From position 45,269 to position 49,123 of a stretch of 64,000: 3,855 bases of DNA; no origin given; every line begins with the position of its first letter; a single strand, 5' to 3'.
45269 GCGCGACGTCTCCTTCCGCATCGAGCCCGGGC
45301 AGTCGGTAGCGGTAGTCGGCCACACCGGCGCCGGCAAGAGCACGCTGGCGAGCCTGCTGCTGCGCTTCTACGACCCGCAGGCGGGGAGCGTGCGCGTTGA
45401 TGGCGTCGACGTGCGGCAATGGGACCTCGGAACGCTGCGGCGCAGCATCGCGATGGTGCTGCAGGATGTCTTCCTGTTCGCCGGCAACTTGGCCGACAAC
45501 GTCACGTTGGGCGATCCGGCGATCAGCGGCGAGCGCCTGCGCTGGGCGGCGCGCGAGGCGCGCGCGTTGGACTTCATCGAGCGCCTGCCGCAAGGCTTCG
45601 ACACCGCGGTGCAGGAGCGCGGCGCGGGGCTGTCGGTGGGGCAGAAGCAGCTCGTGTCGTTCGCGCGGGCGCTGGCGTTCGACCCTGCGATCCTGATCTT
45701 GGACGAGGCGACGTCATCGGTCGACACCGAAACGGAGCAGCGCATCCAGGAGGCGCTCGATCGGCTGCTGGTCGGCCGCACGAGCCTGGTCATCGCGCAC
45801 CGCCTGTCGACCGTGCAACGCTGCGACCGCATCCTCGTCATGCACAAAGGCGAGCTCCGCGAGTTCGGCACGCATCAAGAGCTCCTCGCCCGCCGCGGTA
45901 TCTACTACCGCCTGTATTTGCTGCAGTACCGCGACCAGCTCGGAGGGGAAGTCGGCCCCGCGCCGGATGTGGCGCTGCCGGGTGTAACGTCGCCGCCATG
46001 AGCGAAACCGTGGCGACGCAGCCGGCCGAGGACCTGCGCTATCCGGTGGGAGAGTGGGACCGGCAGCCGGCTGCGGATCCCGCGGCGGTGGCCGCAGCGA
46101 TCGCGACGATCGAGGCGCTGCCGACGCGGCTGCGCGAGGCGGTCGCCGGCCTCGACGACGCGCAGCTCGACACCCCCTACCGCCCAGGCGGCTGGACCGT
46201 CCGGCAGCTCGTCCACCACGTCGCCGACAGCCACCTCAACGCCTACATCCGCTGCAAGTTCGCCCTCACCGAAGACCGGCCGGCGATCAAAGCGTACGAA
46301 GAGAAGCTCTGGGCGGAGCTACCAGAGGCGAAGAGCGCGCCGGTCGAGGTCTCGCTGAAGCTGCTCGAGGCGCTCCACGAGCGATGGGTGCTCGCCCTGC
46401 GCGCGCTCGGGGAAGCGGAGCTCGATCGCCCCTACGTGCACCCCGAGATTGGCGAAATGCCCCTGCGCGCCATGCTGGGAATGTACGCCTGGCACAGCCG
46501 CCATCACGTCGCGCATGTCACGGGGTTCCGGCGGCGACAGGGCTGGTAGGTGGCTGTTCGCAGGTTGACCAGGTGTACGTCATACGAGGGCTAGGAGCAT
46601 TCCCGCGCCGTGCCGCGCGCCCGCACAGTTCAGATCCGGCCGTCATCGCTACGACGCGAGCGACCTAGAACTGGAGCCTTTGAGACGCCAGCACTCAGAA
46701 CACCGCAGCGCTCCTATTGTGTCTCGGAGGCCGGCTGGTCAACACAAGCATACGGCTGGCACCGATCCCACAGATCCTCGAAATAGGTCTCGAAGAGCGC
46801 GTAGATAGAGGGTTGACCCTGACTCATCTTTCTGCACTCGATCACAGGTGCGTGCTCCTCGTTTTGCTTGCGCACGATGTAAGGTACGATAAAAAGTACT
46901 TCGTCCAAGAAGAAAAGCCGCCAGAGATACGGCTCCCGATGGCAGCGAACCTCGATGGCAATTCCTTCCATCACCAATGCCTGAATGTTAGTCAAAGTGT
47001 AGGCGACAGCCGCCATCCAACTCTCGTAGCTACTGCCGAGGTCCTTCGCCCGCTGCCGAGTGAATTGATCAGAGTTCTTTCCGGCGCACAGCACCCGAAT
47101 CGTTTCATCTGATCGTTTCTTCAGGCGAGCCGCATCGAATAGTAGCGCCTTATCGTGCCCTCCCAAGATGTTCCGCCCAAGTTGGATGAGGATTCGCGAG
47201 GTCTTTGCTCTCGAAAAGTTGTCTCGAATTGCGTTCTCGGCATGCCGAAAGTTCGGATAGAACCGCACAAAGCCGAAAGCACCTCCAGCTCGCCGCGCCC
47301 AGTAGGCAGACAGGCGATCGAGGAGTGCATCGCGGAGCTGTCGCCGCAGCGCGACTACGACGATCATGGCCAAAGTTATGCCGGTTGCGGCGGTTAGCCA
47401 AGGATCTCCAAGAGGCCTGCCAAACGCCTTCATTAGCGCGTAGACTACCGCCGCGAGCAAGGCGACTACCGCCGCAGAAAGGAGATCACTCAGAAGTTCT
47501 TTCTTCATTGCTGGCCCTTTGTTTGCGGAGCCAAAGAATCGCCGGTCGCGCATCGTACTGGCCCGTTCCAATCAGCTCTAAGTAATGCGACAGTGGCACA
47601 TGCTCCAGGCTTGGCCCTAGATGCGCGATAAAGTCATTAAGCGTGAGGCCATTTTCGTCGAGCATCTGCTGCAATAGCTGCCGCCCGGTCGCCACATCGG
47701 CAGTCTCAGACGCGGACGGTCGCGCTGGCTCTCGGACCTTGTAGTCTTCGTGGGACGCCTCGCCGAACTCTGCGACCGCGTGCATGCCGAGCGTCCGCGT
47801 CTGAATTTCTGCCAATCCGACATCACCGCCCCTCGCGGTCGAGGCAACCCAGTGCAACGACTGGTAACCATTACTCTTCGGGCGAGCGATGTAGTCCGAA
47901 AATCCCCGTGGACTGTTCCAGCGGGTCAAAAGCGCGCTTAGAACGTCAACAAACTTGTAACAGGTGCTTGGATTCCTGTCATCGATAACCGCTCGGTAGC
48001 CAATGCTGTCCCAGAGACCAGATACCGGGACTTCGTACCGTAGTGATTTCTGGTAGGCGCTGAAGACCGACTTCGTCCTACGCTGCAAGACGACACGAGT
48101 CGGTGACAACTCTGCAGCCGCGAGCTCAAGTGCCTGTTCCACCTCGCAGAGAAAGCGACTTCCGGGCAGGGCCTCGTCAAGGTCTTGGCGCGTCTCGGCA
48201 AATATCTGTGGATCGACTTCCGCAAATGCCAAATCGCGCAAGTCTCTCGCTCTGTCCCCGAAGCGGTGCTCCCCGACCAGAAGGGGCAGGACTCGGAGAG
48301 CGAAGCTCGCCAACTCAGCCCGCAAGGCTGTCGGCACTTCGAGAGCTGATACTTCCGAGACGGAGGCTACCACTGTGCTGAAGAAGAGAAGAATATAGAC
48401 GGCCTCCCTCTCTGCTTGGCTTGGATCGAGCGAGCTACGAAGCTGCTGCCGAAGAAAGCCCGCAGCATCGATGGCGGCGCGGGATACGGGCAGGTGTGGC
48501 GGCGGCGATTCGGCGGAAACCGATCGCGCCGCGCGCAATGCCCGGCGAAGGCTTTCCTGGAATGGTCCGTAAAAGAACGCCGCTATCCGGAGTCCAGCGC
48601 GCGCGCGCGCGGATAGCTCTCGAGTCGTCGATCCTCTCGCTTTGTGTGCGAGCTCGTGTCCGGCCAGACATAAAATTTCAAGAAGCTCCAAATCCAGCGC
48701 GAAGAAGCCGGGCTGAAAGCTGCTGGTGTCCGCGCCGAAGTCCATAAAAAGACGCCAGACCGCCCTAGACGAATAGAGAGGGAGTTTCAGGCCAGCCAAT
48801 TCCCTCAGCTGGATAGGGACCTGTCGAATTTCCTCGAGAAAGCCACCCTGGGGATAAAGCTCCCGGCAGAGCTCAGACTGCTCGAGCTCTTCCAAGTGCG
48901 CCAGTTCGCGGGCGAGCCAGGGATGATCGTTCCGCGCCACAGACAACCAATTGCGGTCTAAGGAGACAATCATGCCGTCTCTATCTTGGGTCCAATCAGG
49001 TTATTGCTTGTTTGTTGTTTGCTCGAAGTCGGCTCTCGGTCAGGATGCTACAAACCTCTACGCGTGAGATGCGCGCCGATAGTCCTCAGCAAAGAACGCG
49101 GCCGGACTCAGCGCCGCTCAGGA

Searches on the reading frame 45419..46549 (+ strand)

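Call 100: search_protein_families(library=pfam, proteins=[window:45419-46549:+], max_evalue=0.001)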
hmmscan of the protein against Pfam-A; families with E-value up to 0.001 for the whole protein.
window:45419-46549:+ (376 aa): 4 families
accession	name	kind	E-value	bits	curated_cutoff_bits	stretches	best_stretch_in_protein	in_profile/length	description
PF12867.12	DinB_2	-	8.6e-25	88.1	24.8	1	232-366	3-127/128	DinB superfamily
PF11716.13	MDMPI_N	-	1.1e-08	36.3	24.2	1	234-343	4-115/140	Mycothiol maleylpyruvate isomerase N-terminal domain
PF04978.18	MST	-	2.9e-05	25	27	1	235-368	10-141/149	Mycothiol-S-transferase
PF05163.17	DinB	-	0.00065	20.1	23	0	237-368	18-139/165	DinB family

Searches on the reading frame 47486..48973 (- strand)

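Call 100: search_protein_families(library=pfam, proteins=[window:47486-48973:-], max_evalue=0.001)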
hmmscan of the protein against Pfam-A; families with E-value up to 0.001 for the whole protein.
window:47486-48973:- (495 aa): 1 family
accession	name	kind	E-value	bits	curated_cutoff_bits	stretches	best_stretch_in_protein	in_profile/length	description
PF04607.23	RelA_SpoT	-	5.5e-18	65.7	27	1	299-414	2-111/113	Region found in RelA / SpoT proteins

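Call 101: search_protein_families(library=padloc, proteins=[window:47486-48973:-], max_evalue=0.001)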
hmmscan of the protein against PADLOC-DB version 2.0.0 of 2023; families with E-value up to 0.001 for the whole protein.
window:47486-48973:- (495 aa): 1 family
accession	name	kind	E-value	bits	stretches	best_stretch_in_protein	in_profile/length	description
PDLC04999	PDC-S33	-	2.1e-09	35.3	1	279-401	52-175/349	-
